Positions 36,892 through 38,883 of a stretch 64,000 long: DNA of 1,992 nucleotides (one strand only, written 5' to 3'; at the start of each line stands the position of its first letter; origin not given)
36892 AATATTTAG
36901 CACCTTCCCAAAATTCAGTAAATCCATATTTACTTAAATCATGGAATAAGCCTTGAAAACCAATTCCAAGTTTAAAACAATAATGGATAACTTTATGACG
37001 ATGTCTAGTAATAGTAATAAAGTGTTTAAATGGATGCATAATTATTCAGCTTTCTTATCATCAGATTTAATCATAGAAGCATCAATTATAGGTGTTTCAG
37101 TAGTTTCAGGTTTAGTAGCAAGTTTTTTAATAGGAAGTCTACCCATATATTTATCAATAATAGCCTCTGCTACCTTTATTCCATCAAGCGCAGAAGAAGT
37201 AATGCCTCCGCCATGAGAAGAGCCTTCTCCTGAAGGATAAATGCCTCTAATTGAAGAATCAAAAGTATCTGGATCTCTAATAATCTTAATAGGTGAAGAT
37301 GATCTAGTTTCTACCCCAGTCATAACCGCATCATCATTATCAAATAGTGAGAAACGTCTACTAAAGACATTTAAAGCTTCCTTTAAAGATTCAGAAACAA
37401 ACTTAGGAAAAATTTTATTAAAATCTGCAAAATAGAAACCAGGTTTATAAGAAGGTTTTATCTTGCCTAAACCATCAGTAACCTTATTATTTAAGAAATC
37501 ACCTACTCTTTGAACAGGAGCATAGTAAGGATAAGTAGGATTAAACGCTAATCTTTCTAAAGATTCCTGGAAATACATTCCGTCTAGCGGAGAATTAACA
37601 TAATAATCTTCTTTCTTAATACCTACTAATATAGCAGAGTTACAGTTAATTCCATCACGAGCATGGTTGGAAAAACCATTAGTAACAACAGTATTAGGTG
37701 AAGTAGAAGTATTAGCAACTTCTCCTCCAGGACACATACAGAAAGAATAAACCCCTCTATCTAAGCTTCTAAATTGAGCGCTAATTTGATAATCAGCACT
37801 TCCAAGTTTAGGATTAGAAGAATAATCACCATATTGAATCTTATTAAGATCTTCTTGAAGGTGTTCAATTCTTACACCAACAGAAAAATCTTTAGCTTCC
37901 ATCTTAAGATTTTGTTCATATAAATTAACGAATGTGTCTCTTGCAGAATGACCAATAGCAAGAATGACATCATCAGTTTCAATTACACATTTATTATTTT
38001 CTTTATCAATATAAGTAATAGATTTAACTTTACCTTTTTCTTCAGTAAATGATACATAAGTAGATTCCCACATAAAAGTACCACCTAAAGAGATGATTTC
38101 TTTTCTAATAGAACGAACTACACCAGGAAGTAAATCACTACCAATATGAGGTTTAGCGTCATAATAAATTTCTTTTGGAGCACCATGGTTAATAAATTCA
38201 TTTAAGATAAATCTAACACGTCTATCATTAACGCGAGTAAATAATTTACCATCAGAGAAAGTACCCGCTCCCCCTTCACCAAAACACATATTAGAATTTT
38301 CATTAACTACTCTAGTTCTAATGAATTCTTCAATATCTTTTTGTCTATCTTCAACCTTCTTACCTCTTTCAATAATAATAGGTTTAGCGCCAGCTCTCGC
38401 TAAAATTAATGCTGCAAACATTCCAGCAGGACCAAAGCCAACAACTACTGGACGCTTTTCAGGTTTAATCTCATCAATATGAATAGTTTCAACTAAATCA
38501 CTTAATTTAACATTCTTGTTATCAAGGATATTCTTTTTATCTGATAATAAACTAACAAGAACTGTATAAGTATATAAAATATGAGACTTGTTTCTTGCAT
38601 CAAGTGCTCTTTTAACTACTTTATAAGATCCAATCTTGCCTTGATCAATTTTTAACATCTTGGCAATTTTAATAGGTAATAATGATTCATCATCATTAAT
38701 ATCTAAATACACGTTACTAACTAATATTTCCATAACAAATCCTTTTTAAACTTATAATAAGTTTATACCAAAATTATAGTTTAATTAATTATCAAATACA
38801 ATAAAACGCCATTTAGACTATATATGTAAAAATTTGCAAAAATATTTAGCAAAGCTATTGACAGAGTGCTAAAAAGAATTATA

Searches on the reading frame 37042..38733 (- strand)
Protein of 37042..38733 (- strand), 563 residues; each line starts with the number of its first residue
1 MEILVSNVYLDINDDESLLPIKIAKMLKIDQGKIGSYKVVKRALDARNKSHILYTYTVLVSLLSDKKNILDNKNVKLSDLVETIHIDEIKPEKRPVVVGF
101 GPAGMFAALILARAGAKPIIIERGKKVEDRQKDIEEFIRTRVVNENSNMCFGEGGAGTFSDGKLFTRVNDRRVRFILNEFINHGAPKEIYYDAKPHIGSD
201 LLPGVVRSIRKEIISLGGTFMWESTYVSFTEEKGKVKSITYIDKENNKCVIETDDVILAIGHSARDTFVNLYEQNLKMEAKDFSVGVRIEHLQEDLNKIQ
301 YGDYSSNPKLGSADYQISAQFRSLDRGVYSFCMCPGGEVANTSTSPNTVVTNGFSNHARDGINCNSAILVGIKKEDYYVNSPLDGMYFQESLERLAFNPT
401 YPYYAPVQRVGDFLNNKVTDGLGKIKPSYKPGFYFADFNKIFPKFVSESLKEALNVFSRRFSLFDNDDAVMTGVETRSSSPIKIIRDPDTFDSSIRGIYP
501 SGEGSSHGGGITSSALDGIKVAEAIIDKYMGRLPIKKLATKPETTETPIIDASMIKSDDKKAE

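Call 11: search_protein_families(library=pfam, proteins=[window:37042-38733:-])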
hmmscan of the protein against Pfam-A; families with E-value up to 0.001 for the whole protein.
window:37042-38733:- (563 aa): 7 families
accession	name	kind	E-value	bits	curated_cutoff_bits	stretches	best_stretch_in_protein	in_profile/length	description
PF21688.3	FAD-depend_C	-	9.2e-70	235.3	27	1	282-478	1-197/197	FAD-dependent protein, C-terminal domain-like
PF07992.20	Pyr_redox_2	-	7.6e-07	29.3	26.1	0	93-140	143-191/291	Pyridine nucleotide-disulphide oxidoreductase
PF03486.20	HI0933_like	-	0.00011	22.2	50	0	96-127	4-35/244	HI0933-like protein Rossmann domain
PF01266.30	DAO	-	0.00015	21.8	27.9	0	96-125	3-32/353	FAD dependent oxidoreductase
PF01494.25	FAD_binding_3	-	0.00024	20.9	22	1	96-126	5-35/349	FAD binding domain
PF00070.33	Pyr_redox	-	0.0007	20.5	22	0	96-144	3-52/82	Pyridine nucleotide-disulphide oxidoreductase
PF13738.12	Pyr_redox_3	-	0.00096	18.9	30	0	96-128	1-34/305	Pyridine nucleotide-disulphide oxidoreductase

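Call 15: find_related_loci(query=window:37042-38733:-, collection=genome_contigs, flank=6000)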
Query window:37042-38733:- (563 aa) in genome_contigs; peptide patterns used: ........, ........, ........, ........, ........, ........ (x = any residue, [..] = any of these).
72 stretches matched a pattern, but none encodes a relative of the query by tblastn (E <= 1e-3).

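Call 16: find_homologous_proteins(query=window:37042-38733:-, max_evalue=1e-30)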
Query window:37042-38733:- (563 aa): 8000 proteins with E <= 1e-30 among 8000 candidates; the best 120 are listed.
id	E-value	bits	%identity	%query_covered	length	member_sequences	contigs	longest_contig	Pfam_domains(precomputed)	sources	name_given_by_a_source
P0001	0.0e+0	1261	100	100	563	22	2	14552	PF28550.1,PF07992.21,PF21688.4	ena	-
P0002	1.9e-283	959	75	100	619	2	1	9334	PF28550.1,PF21688.4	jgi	jgi:uncharacterized FAD-dependent dehydrogenase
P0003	5.6e-273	925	76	94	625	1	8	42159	PF28550.1,PF07992.21,PF21688.4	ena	-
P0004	3.1e-196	671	57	94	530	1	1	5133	PF01266.31,PF28550.1,PF21688.4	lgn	-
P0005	3.0e-195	668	56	94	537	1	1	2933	PF28550.1,PF21688.4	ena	-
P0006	3.0e-195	668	58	94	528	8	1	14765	PF01266.31,PF28550.1,PF21688.4,PF03486.21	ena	-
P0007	4.6e-194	664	57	95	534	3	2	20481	PF01266.31,PF28550.1,PF21688.4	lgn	-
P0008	7.5e-192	657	56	94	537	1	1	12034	PF28550.1,PF21688.4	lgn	-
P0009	1.6e-191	656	56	94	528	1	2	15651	PF01266.31,PF28550.1,PF07992.21,PF21688.4,PF13738.13,PF03486.21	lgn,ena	-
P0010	5.8e-191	654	56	94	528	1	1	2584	PF28550.1,PF21688.4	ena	-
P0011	9.0e-191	653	56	94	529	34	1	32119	PF28550.1,PF21688.4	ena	-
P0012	1.9e-190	652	55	94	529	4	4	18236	PF01266.31,PF28550.1,PF07992.21,PF21688.4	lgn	-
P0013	5.0e-188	644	55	94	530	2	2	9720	PF28550.1,PF21688.4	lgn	-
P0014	1.0e-186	640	54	94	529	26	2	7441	PF28550.1,PF21688.4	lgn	-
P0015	9.4e-186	637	54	94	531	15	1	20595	PF28550.1,PF21688.4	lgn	-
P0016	1.4e-185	636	56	94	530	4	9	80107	PF28550.1,PF21688.4,PF03486.21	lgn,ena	-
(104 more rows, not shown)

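Call 17: find_encoding_contigs(protein=P0003, flank=6000, max_places=8)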
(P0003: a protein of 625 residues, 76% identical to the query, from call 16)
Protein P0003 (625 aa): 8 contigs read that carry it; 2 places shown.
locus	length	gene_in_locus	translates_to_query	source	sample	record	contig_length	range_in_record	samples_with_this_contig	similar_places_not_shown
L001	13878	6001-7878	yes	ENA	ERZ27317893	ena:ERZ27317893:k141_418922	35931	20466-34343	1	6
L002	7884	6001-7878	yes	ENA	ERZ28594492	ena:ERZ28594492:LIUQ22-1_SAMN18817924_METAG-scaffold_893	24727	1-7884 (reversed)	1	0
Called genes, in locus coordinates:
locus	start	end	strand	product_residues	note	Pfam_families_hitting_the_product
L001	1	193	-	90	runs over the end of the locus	PF00381:PTS-HPr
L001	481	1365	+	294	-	PF00483:NTP_transferase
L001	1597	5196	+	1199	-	PF01855:POR_N, PF17147:PFOR_II, PF01558:POR, PF12838:Fer4_7, PF13183:Fer4_8 (weak), PF13187:Fer4_9 (weak), PF13237:Fer4_10 (weak), PF02775:TPP_enzyme_C, +5 more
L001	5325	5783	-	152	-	PF00011:HSP20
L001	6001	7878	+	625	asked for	PF28550:DUF8436, PF07992:Pyr_redox_2 (faint), PF21688:FAD-depend_C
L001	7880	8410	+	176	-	PF18907:DUF5662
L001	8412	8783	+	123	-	-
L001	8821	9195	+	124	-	-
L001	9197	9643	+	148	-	-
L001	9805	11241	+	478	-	PF01266:DAO, PF03486:HI0933_like (faint), PF07992:Pyr_redox_2 (faint), PF13738:Pyr_redox_3 (faint), PF04324:Fer2_BFD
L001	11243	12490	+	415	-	PF00890:FAD_binding_2 (faint), PF07992:Pyr_redox_2, PF12831:FAD_oxidored (weak), PF13738:Pyr_redox_3 (weak)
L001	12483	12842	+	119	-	PF07892:DUF1667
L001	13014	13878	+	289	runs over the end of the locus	PF00165:HTH_AraC, PF12833:HTH_18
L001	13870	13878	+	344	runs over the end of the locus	PF04231:Endonuclease_1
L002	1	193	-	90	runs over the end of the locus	PF00381:PTS-HPr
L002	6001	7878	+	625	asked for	PF28550:DUF8436, PF07992:Pyr_redox_2 (faint), PF21688:FAD-depend_C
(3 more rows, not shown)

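Call 18: find_encoding_contigs(protein=P0002, flank=6000, max_places=4)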
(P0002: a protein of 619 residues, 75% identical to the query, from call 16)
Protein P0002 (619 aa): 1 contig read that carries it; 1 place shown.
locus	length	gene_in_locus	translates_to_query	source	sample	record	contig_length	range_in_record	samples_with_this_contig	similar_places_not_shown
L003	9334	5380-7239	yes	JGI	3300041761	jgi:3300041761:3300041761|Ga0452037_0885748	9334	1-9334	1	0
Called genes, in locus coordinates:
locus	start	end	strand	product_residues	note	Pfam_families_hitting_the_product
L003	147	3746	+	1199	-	PF01855:POR_N, PF17147:PFOR_II, PF01558:POR, PF12838:Fer4_7, PF13183:Fer4_8 (weak), PF13187:Fer4_9 (weak), PF13237:Fer4_10 (weak), PF02775:TPP_enzyme_C, +5 more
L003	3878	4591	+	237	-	PF00230:MIP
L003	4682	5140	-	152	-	PF00011:HSP20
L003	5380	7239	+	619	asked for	PF28550:DUF8436, PF21688:FAD-depend_C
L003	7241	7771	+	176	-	PF18907:DUF5662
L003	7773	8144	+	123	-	-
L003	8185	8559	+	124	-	-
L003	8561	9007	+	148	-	-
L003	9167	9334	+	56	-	?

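Call 27: find_encoding_contigs(protein=P0131, flank=3000, max_places=8)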
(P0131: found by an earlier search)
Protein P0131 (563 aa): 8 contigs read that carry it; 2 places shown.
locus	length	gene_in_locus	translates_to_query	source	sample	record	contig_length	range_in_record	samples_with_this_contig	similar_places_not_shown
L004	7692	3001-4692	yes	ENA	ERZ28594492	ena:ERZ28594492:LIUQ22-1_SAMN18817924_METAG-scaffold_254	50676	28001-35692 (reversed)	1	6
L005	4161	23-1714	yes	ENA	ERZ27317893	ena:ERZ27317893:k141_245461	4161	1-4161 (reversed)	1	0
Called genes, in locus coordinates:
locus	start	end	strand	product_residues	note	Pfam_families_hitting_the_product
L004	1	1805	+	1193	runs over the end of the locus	PF01855:POR_N, PF17147:PFOR_II, PF01558:POR, PF12838:Fer4_7, PF13183:Fer4_8 (weak), PF13187:Fer4_9 (weak), PF13237:Fer4_10, PF02775:TPP_enzyme_C, +5 more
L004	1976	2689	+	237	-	PF00230:MIP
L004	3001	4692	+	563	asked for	PF28550:DUF8436, PF07992:Pyr_redox_2 (faint), PF21688:FAD-depend_C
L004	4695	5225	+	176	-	PF18907:DUF5662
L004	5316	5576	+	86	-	-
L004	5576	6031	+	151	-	-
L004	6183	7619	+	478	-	PF00070:Pyr_redox (faint), PF01266:DAO, PF03486:HI0933_like (faint), PF07992:Pyr_redox_2 (faint), PF13450:NAD_binding_8 (faint), PF13738:Pyr_redox_3 (faint), PF04324:Fer2_BFD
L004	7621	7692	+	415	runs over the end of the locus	PF00890:FAD_binding_2 (faint), PF07992:Pyr_redox_2, PF12831:FAD_oxidored, PF13450:NAD_binding_8 (faint), PF13738:Pyr_redox_3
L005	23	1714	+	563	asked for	PF28550:DUF8436, PF07992:Pyr_redox_2 (faint), PF21688:FAD-depend_C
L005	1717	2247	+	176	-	PF18907:DUF5662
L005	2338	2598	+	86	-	-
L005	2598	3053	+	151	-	-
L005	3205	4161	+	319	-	?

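Call 28: find_encoding_contigs(protein=P0132, flank=3000, max_places=4)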
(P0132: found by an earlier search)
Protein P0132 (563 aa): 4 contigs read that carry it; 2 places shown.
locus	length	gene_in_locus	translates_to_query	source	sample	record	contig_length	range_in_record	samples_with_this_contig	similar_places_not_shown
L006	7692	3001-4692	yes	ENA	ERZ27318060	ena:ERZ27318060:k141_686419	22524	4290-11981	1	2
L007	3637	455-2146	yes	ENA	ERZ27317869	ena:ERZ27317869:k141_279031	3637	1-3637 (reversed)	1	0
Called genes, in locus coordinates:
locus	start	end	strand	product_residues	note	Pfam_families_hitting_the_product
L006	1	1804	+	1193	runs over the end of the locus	PF01855:POR_N, PF17147:PFOR_II, PF01558:POR, PF12838:Fer4_7, PF13183:Fer4_8 (weak), PF13187:Fer4_9 (weak), PF13237:Fer4_10, PF02775:TPP_enzyme_C, +5 more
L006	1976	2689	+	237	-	PF00230:MIP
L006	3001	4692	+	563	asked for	PF28550:DUF8436, PF07992:Pyr_redox_2 (faint), PF21688:FAD-depend_C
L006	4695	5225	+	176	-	PF18907:DUF5662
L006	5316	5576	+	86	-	-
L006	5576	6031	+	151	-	-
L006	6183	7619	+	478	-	PF00070:Pyr_redox (faint), PF01266:DAO, PF03486:HI0933_like (faint), PF07992:Pyr_redox_2 (faint), PF13450:NAD_binding_8 (faint), PF13738:Pyr_redox_3 (faint), PF04324:Fer2_BFD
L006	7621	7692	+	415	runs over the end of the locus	PF00890:FAD_binding_2 (faint), PF07992:Pyr_redox_2, PF12831:FAD_oxidored, PF13738:Pyr_redox_3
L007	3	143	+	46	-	?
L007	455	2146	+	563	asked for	PF28550:DUF8436, PF07992:Pyr_redox_2 (faint), PF21688:FAD-depend_C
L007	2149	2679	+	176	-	PF18907:DUF5662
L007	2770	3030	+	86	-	-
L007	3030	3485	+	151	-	-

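Call 29: find_encoding_contigs(protein=P0126, flank=3000, max_places=3)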
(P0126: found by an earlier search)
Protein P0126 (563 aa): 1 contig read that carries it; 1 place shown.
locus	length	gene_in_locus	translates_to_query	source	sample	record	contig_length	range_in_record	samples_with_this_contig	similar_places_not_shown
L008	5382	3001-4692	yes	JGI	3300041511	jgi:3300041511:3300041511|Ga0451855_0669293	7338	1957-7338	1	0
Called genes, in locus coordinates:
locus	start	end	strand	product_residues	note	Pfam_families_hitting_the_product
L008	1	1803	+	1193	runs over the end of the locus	PF01855:POR_N, PF17147:PFOR_II, PF01558:POR, PF12838:Fer4_7, PF13183:Fer4_8 (weak), PF13187:Fer4_9 (weak), PF13237:Fer4_10 (weak), PF02775:TPP_enzyme_C, +5 more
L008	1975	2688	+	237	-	PF00230:MIP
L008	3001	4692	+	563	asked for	PF28550:DUF8436, PF07992:Pyr_redox_2 (faint), PF21688:FAD-depend_C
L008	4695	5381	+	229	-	?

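Call 34: find_encoding_contigs(protein=P0006, flank=5000, max_places=2)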
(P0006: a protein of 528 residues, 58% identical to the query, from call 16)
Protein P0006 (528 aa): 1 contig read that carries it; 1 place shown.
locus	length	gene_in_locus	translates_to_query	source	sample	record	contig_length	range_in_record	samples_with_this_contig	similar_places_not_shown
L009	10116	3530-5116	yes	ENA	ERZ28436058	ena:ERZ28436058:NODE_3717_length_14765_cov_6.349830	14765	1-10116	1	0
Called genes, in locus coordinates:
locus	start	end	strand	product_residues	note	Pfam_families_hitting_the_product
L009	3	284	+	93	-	?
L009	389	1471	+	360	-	-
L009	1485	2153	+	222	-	-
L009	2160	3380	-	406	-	PF01545:Cation_efflux, PF16916:ZT_dimer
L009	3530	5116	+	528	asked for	PF28550:DUF8436, PF01266:DAO (faint), PF03486:HI0933_like (weak), PF21688:FAD-depend_C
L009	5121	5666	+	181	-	PF18907:DUF5662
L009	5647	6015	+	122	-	-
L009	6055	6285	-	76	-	-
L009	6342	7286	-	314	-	PF03486:HI0933_like (faint), PF07992:Pyr_redox_2, PF13738:Pyr_redox_3, PF00070:Pyr_redox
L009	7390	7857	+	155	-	PF02367:TsaE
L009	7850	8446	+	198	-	PF00814:TsaD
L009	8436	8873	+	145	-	PF13527:Acetyltransf_9 (faint), PF13673:Acetyltransf_10, PF00583:Acetyltransf_1, PF13508:Acetyltransf_7, PF14542:Acetyltransf_CG (weak), PF08445:FR47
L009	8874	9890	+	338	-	PF00814:TsaD, PF22521:HypF_C_2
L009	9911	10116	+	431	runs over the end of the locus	-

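Call 35: find_encoding_contigs(protein=P0016, flank=5000, max_places=2)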
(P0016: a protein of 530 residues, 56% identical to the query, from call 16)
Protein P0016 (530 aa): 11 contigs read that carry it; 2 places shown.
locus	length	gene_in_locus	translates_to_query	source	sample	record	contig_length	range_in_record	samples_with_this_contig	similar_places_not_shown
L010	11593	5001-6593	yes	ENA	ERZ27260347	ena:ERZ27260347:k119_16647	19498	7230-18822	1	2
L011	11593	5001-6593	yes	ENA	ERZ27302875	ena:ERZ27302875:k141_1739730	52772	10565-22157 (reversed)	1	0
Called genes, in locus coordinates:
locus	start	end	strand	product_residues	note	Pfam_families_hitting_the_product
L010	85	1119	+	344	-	-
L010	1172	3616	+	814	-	PF00403:HMA, PF00122:E1-E2_ATPase, PF00702:Hydrolase, PF00403:HMA (weak)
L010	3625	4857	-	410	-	PF01545:Cation_efflux, PF16916:ZT_dimer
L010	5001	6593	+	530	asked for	PF28550:DUF8436, PF03486:HI0933_like (weak), PF21688:FAD-depend_C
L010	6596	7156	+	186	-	PF18907:DUF5662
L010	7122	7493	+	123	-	-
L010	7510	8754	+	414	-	PF00654:Voltage_CLC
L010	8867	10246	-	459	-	PF01554:MatE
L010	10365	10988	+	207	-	PF02588:YitT_membrane, PF19700:DUF6198 (weak)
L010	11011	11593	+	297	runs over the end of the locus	PF00291:PALP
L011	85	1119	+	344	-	-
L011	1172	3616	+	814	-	PF00403:HMA, PF00122:E1-E2_ATPase, PF00702:Hydrolase, PF00403:HMA (weak)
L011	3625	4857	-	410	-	PF01545:Cation_efflux, PF16916:ZT_dimer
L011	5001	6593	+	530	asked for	PF28550:DUF8436, PF03486:HI0933_like (weak), PF21688:FAD-depend_C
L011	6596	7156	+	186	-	PF18907:DUF5662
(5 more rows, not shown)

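Call 40: find_related_loci(query=A3, collection=genome_contigs, flank=6000)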
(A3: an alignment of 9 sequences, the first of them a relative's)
Query A3 (563 aa) in genome_contigs; peptide patterns used: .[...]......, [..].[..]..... (x = any residue, [..] = any of these).
600 stretches matched a pattern (row limit reached: there are more); 600 encode a relative of the query (tblastn E <= 1e-3); the best 80 are kept; 80 distinct loci.
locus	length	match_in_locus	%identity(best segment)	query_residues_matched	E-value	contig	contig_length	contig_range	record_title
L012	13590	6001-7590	47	1-530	3e-154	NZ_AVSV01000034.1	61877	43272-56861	Clostridium sp. Ade.TY contig34, whole genome shotgun sequence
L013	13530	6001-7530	48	1-522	3e-151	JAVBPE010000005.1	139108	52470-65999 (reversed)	MAG: Anaeroplasmataceae bacterium isolate EPI_MAG_00129 c_000008799110, whole genome shotgun sequence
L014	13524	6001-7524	47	22-527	2e-151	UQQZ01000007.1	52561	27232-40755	uncultured Ruminococcaceae bacterium isolate UMGS553 genome assembly, contig: NODE_185_length_52561_cov_3.460005, whole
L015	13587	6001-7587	50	5-529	5e-151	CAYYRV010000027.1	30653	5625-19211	MAG TPA_asm: uncultured Defluviitaleaceae bacterium isolate SRP242652_co2_120 genome assembly, contig: NODE_1717_length_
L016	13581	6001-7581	47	1-526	1e-150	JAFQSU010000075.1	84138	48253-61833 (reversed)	MAG: Oscillospiraceae bacterium isolate RGIG2118 Goat_Colon-4__c563547, whole genome shotgun sequence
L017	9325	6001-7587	46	3-528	1e-148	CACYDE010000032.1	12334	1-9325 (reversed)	MAG: uncultured Ruminococcus sp. isolate RUG11832 genome assembly, contig: RUG11832_asm_32, whole genome shotgun sequenc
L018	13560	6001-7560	44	5-526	3e-145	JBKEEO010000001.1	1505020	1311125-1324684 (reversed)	MAG: Oscillospiraceae bacterium isolate UW_FK_CAPRO4_1 LacMBR1_d7_pb10, whole genome shotgun sequence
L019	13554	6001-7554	44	10-529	4e-145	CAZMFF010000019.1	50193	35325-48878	MAG TPA_asm: uncultured Acutalibacter sp. isolate SRP287540_co2_310 genome assembly, contig: NODE_567_length_50193_cov_1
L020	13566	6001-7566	44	3-528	2e-143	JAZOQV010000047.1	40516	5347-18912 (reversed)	MAG: Acutalibacteraceae bacterium isolate T1900045565_YK20190259.MAGScoT_cleanbin_000010 SGB_7933_k141_3292589, whole ge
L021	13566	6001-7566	44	5-528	2e-143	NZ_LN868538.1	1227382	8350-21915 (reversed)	Anaeromassilibacillus senegalensis strain mt9, whole genome shotgun sequence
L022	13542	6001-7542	44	5-526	3e-143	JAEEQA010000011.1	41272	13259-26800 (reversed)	MAG: Bacteroidales bacterium isolate Tb.RUG.324 NODE_2933_length_41272_cov_1.608482, whole genome shotgun sequence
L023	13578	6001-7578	46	3-529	2e-142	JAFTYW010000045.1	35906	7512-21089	MAG: Oscillospiraceae bacterium isolate RGIG4275 Roe_deer_Colon.Co__c1890938, whole genome shotgun sequence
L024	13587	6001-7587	45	1-529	3e-142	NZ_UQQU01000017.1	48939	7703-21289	Uncultured Clostridium sp. isolate UMGS558, whole genome shotgun sequence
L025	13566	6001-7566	46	1-526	5e-142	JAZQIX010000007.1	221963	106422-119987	MAG: Ruminococcus sp. isolate T1900044622_TS20190088.MAGScoT_cleanbin_000012 SGB_902_k141_2451768, whole genome shotgun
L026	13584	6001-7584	45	1-529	4e-141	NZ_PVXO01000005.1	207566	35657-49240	Clostridium liquoris strain DSM 100320 CLLI_contig000005, whole genome shotgun sequence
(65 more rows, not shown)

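Call 42: find_homologous_proteins(query=L003:4682-5140:-, max_evalue=1e-10)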
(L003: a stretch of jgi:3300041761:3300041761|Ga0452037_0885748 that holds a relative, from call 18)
Query L003:4682-5140:- (152 aa): 3876 proteins with E <= 1e-10 among 3897 candidates; the best 120 are listed.
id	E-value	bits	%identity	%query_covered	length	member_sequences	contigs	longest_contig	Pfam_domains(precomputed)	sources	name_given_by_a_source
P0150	9.7e-95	333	100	100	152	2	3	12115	PF00011.28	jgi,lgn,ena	jgi:HSP20 family molecular chaperone IbpA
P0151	2.0e-77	277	82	100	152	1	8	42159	PF00011.28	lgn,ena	-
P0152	2.2e-40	156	57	94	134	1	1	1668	PF00011.28,PF17886.8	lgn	-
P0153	5.2e-40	155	56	94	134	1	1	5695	PF00011.28,PF17886.8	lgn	-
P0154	9.4e-40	154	56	94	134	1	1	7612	PF00011.28,PF17886.8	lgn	-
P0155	1.8e-39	153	56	94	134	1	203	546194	PF00011.28,PF17886.8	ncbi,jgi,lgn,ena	-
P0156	2.0e-39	153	56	94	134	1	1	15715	PF00011.28,PF17886.8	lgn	-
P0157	2.6e-39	153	56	94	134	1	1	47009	PF00011.28,PF17886.8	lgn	-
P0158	3.8e-39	152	55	94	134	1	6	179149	PF00011.28,PF17886.8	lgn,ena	-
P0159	5.3e-39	152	55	94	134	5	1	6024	PF00011.28,PF17886.8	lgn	-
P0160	8.6e-39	151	55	94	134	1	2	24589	PF00011.28,PF17886.8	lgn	-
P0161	9.3e-38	148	52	100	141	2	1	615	PF00011.28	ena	-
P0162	1.0e-36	144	53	100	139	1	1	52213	PF00011.28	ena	-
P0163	9.8e-36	141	55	97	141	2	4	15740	PF00011.28,PF17886.8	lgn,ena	-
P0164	1.1e-35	141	53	93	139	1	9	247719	PF00011.28,PF17886.8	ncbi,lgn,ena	-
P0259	4.6e-31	126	59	77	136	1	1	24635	PF00011.28,PF17886.8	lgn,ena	-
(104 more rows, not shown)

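Call 43: find_encoding_contigs(protein=P0259, flank=10000, max_places=3)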
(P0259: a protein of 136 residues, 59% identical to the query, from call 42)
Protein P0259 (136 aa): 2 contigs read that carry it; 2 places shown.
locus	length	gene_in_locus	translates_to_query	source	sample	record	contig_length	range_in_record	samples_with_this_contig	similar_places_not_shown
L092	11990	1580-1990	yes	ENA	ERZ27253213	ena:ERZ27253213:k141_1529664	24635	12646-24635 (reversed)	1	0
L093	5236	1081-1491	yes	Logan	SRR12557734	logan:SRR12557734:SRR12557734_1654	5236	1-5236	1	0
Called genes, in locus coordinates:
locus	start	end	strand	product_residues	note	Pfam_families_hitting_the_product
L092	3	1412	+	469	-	?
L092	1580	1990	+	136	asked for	PF00011:HSP20, PF17886:ArsA_HSP20 (faint)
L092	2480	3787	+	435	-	PF00654:Voltage_CLC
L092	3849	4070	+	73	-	PF03840:SecG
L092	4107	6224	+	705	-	PF00773:RNB, PF00575:S1 (weak)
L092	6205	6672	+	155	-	PF01668:SmpB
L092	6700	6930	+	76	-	PF04023:FeoA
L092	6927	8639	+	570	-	PF00350:Dynamin_N (faint), PF01926:MMR_HSR1, PF02421:FeoB_N, PF09439:SRPRB, PF07670:Gate, PF07664:FeoB_C, PF07670:Gate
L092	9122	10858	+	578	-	-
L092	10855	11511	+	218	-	PF03167:UDG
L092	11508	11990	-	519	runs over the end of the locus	PF08757:CotH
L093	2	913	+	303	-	?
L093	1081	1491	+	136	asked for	PF00011:HSP20, PF17886:ArsA_HSP20 (faint)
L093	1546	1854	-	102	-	PF12844:HTH_19 (faint), PF01381:HTH_3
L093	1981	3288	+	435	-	PF00654:Voltage_CLC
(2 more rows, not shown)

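Call 53: find_encoding_contigs(protein=P0145, flank=2500, max_places=4)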
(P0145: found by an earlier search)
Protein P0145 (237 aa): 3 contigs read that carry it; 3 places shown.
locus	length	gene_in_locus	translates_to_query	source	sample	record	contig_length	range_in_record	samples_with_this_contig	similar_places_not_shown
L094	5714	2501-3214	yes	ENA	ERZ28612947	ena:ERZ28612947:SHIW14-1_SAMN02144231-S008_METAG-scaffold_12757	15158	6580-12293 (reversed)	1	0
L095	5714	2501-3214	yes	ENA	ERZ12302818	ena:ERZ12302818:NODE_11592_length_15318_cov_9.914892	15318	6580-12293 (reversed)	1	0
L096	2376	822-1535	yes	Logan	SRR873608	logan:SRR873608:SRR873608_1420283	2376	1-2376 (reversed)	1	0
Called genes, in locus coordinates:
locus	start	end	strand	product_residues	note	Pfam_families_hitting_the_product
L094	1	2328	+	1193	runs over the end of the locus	PF01855:POR_N, PF17147:PFOR_II, PF01558:POR, PF12838:Fer4_7, PF13183:Fer4_8 (weak), PF13187:Fer4_9 (weak), PF13237:Fer4_10, PF02775:TPP_enzyme_C, +5 more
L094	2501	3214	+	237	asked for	PF00230:MIP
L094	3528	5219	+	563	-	PF28550:DUF8436, PF07992:Pyr_redox_2 (faint), PF21688:FAD-depend_C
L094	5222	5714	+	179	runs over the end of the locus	PF18907:DUF5662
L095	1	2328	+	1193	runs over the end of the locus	PF01855:POR_N, PF17147:PFOR_II, PF01558:POR, PF12838:Fer4_7, PF13183:Fer4_8 (weak), PF13187:Fer4_9 (weak), PF13237:Fer4_10, PF02775:TPP_enzyme_C, +5 more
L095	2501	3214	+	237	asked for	PF00230:MIP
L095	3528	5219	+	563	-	PF28550:DUF8436, PF07992:Pyr_redox_2 (faint), PF21688:FAD-depend_C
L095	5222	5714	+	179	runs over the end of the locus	PF18907:DUF5662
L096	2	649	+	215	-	?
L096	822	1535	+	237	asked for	PF00230:MIP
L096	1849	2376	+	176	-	?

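Call 54: find_encoding_contigs(protein=P0130, flank=2500, max_places=4)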
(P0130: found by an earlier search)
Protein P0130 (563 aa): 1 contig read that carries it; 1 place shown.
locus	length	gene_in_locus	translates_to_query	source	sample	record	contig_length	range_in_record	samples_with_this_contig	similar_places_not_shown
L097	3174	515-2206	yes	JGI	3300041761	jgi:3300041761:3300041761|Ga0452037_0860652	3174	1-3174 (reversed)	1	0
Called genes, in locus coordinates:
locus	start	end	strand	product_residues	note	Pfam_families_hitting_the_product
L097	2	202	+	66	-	?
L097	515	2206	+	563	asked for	PF28550:DUF8436, PF07992:Pyr_redox_2 (faint), PF21688:FAD-depend_C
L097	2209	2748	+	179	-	PF18907:DUF5662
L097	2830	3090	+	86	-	-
